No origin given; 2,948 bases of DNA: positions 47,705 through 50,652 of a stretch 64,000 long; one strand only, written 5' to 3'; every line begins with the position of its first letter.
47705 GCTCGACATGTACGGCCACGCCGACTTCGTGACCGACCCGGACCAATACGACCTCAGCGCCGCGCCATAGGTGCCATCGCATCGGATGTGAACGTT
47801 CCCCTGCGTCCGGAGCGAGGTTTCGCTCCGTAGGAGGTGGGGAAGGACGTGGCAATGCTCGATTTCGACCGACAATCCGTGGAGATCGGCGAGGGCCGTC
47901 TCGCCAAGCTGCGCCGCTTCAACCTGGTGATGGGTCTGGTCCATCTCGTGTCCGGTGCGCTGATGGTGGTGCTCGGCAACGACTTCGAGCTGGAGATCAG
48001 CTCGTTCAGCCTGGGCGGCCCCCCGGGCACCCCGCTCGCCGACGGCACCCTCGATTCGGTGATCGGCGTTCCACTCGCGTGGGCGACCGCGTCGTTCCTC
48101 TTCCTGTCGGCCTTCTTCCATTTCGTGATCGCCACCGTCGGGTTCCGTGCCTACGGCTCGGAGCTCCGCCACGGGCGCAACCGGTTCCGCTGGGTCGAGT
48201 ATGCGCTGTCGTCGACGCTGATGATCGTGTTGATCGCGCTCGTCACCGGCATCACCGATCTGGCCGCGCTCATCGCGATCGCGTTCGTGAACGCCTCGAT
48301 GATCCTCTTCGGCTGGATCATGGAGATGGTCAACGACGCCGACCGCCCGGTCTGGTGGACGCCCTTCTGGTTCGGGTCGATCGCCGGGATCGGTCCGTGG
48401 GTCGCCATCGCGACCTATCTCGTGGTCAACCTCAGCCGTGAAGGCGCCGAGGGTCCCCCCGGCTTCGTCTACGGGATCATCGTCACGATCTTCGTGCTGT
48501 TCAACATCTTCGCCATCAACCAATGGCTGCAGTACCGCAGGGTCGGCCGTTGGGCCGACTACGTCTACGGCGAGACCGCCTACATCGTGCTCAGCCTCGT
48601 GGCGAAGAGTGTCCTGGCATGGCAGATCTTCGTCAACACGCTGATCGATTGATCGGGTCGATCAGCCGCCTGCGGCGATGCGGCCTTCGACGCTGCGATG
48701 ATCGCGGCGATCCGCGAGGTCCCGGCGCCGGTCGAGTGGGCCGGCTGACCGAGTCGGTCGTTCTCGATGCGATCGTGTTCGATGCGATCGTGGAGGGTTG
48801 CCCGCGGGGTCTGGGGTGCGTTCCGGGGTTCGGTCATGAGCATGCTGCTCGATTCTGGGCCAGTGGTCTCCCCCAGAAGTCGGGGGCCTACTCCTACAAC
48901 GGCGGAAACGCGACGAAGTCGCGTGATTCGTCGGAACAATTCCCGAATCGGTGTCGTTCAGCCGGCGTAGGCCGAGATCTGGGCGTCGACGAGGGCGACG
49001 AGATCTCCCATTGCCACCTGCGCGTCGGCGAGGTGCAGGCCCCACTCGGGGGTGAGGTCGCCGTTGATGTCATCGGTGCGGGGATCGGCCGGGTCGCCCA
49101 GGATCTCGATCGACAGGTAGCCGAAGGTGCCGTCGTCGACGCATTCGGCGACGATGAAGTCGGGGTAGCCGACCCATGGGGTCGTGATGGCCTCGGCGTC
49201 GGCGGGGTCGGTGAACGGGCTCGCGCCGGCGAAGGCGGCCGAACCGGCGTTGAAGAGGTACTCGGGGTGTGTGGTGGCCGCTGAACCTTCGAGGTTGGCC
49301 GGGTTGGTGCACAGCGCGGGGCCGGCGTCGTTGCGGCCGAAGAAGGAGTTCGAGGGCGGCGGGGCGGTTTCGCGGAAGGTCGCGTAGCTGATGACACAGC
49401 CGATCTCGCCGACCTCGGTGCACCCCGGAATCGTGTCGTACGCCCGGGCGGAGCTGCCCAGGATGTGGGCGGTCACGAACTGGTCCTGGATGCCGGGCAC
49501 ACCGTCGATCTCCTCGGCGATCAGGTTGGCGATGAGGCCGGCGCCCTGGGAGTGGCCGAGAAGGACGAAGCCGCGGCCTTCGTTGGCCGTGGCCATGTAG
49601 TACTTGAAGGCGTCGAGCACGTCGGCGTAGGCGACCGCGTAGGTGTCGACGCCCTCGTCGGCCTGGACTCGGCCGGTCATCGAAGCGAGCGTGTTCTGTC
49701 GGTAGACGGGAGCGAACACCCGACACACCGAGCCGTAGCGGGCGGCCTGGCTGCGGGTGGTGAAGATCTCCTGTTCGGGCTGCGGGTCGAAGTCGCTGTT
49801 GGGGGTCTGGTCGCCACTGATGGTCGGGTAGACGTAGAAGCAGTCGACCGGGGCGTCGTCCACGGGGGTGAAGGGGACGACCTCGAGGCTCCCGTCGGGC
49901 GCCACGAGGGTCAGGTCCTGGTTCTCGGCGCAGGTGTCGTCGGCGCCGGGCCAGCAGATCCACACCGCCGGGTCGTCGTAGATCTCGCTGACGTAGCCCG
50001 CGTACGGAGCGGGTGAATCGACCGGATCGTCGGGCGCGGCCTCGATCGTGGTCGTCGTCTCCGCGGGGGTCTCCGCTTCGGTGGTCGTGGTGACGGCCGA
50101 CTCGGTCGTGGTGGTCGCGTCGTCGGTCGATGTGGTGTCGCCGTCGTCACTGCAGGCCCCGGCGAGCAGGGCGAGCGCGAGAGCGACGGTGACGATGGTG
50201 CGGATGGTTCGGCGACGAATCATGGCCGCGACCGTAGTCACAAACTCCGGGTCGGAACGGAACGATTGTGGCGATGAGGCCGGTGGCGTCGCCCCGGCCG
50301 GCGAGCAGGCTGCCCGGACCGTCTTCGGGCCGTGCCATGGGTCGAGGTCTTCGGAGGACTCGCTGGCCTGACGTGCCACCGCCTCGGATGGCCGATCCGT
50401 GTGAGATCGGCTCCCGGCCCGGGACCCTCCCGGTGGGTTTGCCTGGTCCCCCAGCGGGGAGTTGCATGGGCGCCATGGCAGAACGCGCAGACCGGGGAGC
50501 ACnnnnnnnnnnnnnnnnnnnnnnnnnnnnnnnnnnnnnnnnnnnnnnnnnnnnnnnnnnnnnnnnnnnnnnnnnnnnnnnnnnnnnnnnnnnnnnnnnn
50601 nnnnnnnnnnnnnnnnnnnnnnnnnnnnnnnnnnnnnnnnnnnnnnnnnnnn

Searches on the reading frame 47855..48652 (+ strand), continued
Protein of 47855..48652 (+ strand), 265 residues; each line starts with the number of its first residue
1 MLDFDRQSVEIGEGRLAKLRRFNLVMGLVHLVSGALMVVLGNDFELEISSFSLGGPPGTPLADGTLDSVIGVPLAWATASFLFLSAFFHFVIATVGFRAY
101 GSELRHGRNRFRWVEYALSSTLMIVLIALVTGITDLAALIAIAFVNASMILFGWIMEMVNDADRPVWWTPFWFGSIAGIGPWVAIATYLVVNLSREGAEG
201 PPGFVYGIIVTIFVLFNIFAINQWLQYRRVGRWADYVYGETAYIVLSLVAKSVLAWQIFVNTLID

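Call 58: search_protein_families(library=pfam, alignment_id=A4, max_evalue=0.001)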
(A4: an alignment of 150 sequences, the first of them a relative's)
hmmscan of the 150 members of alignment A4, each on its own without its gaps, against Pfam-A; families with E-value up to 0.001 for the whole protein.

A. member 1, L013:5086-7185:+ (700 aa): 6 families
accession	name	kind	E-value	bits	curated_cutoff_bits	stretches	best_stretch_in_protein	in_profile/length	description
PF17963.7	Big_9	-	5.8e-43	146.1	23.6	3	574-659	1-88/89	Bacterial Ig domain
PF13487.12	HD_5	-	2.5e-35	122.2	27.2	1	135-297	6-170/170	HD domain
PF17892.7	Cadherin_5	-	1.9e-31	108.2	26.5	2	573-661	1-97/98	Cadherin-like domain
PF17803.7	Cadherin_4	-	9.8e-31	106.5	25.1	2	569-629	6-70/71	Bacterial cadherin-like domain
PF01966.28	HD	-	1.7e-15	57.7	22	1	145-266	3-116/116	HD domain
PF19076.6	CshA_repeat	-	1.5e-05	26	27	0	414-444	56-81/103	Surface adhesin CshA repetitive domain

B. families by the number of members that match (of 150 scanned): 174 families (the first 25 are shown)
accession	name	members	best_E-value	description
PF08241.18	Methyltransf_11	10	1.9e-20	Methyltransferase domain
PF13649.12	Methyltransf_25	10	2.1e-19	Methyltransferase domain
PF08242.18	Methyltransf_12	10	1.8e-14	Methyltransferase domain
PF13489.12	Methyltransf_23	10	4.8e-14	Methyltransferase domain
PF13378.12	MR_MLE_C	9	3e-36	Enolase C-terminal domain-like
PF18374.6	Enolase_like_N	9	1.8e-29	Enolase N-terminal domain-like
PF07476.17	MAAL_C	9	1.1e-07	Methylaspartate ammonia-lyase C-terminus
PF00378.25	ECH_1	8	6.1e-50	Enoyl-CoA hydratase/isomerase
PF16113.10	ECH_2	8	9.8e-15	Enoyl-CoA hydratase/isomerase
PF13847.12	Methyltransf_31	8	2.7e-11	Methyltransferase domain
PF18029.7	Glyoxalase_6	7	4.5e-39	Glyoxalase-like domain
PF13450.12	NAD_binding_8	4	6.5e-17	NAD(P)-binding Rossmann-like domain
PF07992.20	Pyr_redox_2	4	7.5e-15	Pyridine nucleotide-disulphide oxidoreductase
PF01209.24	Ubie_methyltran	4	9.2e-14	ubiE/COQ5 methyltransferase family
PF01266.30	DAO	4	4.7e-09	FAD dependent oxidoreductase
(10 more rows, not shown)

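Call 59: find_encoding_contigs(protein=P0123, flank=10000, max_places=3)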
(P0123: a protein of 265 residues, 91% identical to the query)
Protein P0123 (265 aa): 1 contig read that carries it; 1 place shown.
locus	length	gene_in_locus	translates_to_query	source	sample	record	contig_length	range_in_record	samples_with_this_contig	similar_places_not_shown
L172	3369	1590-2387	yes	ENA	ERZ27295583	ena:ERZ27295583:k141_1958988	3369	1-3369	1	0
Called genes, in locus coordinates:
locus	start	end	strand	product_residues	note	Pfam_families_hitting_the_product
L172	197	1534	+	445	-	PF09995:MPAB_Lcp_cat (weak)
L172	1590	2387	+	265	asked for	PF18761:Heliorhodopsin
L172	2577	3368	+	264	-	?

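Call 60: find_encoding_contigs(protein=P0132, flank=10000, max_places=3)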
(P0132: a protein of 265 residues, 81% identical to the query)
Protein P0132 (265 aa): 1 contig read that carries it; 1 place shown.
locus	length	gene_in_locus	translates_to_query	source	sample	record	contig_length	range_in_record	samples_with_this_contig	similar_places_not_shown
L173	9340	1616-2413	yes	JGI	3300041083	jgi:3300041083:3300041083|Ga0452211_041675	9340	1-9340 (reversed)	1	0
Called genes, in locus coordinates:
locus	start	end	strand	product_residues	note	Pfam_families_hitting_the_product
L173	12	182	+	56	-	-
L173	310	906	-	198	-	-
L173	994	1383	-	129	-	-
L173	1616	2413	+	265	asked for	PF18761:Heliorhodopsin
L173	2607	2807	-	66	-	-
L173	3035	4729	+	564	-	PF00759:Glyco_hydro_9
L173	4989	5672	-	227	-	-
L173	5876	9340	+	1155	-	?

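Call 61: find_encoding_contigs(protein=P0133, flank=10000, max_places=3)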
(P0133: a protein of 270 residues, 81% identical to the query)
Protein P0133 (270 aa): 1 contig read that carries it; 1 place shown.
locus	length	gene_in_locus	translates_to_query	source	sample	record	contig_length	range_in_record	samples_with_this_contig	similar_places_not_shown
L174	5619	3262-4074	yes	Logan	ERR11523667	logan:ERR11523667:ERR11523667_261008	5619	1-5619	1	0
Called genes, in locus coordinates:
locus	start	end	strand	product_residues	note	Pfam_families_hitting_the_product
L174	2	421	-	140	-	?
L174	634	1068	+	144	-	PF02656:DUF202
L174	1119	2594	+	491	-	PF00069:Pkinase, PF07714:PK_Tyr_Ser-Thr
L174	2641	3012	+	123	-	-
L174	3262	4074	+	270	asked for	PF18761:Heliorhodopsin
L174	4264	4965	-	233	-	-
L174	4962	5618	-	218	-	?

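Call 62: search_protein_families(library=pfam, proteins=[L002:13278-15353:+, L002:15377-17515:-, L172:2577-3368:+], max_evalue=0.001)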
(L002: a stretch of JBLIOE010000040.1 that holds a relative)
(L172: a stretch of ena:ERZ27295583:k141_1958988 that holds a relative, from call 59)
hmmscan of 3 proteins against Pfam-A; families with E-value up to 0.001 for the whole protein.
L002:13278-15353:+ (692 aa): 0 families

L002:15377-17515:- (713 aa): 0 families

L172:2577-3368:+ (264 aa): 9 families
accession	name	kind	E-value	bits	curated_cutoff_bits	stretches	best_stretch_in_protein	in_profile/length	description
PF00743.25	FMO-like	-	2.1e-17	63.2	22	1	10-207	5-220/532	Flavin-binding monooxygenase-like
PF13450.12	NAD_binding_8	-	3e-14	53.5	21.9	1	11-75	1-64/68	NAD(P)-binding Rossmann-like domain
PF13738.12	Pyr_redox_3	-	1e-12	48.4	30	1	11-214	2-208/305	Pyridine nucleotide-disulphide oxidoreductase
PF01266.30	DAO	-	2.7e-09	37.4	27.9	1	11-48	4-42/353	FAD dependent oxidoreductase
PF07992.20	Pyr_redox_2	-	2.9e-09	37.2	26.1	1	11-210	5-181/291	Pyridine nucleotide-disulphide oxidoreductase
PF01593.30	Amino_oxidase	-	6.4e-08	32.7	19.8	1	16-60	1-45/443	Flavin containing amine oxidoreductase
PF13454.12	NAD_binding_9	-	2.7e-06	27.9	21.8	0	11-65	2-61/155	FAD-NAD(P)-binding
PF00070.33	Pyr_redox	-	0.00041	21.3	22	0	10-42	3-35/82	Pyridine nucleotide-disulphide oxidoreductase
PF13434.12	Lys_Orn_oxgnase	-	0.00046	19.9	21.3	1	78-217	93-230/339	L-lysine 6-monooxygenase/L-ornithine 5-monooxygenase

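Call 88: search_protein_families(library=pfam, proteins=[L015:8752-9816:+, L006:4121-5512:-, L172:197-1534:+, L002:12328-13254:+], max_evalue=0.001)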
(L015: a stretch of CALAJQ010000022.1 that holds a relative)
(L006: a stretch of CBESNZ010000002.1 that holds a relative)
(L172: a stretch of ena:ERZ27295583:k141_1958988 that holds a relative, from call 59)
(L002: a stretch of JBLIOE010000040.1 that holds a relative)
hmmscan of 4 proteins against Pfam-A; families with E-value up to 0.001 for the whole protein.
L015:8752-9816:+ (355 aa): 1 family
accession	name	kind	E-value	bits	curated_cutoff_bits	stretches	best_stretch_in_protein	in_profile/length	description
PF02469.27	Fasciclin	-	2.7e-64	215.3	22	2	68-192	2-123/123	Fasciclin domain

L006:4121-5512:- (463 aa): 6 families
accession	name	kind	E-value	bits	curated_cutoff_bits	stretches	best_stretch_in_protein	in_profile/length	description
PF00534.26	Glycos_transf_1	-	1e-30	107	26.4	1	277-429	17-171/172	Glycosyl transferases group 1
PF13692.12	Glyco_trans_1_4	-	1.3e-28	100.5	27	1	277-416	4-142/142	Glycosyl transferases group 1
PF13439.12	Glyco_transf_4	-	1.5e-26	93.8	28.5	1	59-262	1-169/170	Glycosyltransferase Family 4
PF13579.12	Glyco_trans_4_4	-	2.5e-17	64.1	29.7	1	60-258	1-158/158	Glycosyl transferase 4-like domain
PF20706.3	GT4-conflict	-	1.1e-12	48.2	26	1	215-443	135-384/385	Family 4 Glycosyltransferase in conflict systems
PF13524.12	Glyco_trans_1_2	-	5.3e-09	36.6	25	1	297-443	6-141/144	Glycosyl transferase-like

L172:197-1534:+ (445 aa): 1 family
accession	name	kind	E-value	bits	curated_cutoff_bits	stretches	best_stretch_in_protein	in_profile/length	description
PF09995.15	MPAB_Lcp_cat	-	1e-07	32.7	23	1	148-300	9-152/231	ER-bound oxygenase mpaB/B'/Rubber oxygenase, catalytic domain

L002:12328-13254:+ (309 aa): 1 family
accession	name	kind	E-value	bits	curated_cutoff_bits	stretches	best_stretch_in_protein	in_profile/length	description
PF09995.15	MPAB_Lcp_cat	-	1e-46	160.3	23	1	44-267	1-231/231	ER-bound oxygenase mpaB/B'/Rubber oxygenase, catalytic domain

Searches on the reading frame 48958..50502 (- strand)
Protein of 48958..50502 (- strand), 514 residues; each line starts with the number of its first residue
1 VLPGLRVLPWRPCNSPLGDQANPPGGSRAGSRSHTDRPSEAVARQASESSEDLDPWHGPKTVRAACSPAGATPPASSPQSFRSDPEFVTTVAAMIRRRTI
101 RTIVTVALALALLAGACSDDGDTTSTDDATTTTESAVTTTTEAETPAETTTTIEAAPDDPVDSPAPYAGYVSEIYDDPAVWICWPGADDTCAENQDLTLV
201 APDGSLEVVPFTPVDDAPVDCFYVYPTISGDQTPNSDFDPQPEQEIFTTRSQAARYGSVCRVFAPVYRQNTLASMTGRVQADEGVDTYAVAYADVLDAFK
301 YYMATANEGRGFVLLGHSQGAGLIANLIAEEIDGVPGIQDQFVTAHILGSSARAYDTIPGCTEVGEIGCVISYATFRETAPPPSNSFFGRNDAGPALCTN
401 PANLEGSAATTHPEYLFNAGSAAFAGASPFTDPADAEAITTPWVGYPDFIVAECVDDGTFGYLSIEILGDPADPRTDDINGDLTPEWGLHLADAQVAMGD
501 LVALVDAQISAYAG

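Call 3: search_protein_families(library=pfam, proteins=[window:48958-50502:-], max_evalue=0.01)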
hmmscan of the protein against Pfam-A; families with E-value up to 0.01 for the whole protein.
window:48958-50502:- (514 aa): 2 families
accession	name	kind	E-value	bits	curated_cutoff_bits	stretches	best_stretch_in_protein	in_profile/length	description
PF11288.14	DUF3089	-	5.7e-45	153.8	23.4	1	219-405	1-205/207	Protein of unknown function (DUF3089)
PF21827.1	New_glue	-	0.0088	16.2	31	0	104-152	7-61/94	New glue protein family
